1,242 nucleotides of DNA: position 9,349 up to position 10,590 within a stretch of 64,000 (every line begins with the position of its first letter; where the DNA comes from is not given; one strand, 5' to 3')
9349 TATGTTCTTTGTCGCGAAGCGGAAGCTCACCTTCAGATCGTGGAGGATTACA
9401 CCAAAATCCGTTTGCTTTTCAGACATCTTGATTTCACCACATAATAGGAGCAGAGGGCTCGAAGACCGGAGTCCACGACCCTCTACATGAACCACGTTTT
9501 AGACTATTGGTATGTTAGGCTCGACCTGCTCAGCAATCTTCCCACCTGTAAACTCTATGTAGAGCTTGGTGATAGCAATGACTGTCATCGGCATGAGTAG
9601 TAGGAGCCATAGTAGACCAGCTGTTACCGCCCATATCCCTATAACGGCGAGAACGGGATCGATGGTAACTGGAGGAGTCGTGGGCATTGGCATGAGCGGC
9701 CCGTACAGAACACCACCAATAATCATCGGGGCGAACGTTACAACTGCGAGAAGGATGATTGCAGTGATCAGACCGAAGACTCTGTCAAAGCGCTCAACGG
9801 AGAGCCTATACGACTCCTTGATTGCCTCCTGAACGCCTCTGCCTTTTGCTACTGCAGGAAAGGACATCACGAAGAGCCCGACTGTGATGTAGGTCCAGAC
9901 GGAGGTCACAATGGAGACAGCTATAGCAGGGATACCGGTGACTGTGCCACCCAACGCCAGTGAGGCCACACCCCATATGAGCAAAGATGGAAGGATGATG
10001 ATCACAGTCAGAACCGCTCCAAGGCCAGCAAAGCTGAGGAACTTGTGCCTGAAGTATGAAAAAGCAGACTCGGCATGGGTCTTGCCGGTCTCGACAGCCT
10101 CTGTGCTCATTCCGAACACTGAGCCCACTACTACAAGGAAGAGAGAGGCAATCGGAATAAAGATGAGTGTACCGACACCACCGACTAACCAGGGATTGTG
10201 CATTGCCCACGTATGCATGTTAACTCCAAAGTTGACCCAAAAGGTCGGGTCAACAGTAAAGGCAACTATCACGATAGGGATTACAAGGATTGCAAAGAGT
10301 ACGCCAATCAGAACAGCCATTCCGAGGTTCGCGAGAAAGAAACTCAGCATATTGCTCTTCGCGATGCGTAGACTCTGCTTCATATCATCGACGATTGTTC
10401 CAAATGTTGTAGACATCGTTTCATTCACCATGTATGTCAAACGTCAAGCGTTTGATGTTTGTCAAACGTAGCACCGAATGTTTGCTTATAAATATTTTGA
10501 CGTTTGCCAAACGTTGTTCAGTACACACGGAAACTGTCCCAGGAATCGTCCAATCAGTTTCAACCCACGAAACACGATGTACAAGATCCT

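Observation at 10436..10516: Repeated 35-nt palindromic element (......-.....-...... core) in two intergenic regions 5 kb apart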

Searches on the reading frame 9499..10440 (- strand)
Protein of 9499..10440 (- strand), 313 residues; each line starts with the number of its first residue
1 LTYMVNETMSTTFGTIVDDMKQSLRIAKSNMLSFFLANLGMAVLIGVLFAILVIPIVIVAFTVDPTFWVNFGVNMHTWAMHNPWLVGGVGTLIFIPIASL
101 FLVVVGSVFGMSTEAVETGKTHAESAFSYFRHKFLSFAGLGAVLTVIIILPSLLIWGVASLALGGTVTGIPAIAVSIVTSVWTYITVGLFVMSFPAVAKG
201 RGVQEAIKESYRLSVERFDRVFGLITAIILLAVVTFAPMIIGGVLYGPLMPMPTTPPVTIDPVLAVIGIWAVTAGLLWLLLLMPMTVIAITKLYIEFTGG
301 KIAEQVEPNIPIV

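Call 10: search_protein_families(library=pfam, proteins=[window:9499-10440:-], max_evalue=0.01)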
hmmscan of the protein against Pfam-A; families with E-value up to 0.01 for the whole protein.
window:9499-10440:- (313 aa): 0 families

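Call 63: search_protein_families(library=padloc, proteins=[window:9499-10416:-], max_evalue=0.01)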
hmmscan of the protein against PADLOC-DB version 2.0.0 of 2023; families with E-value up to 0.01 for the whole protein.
window:9499-10416:- (305 aa): 0 families

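Call 64: search_protein_families(library=ncbifam, proteins=[window:9499-10416:-], max_evalue=0.01)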
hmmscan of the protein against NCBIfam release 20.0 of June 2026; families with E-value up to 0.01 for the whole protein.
window:9499-10416:- (305 aa): 0 families
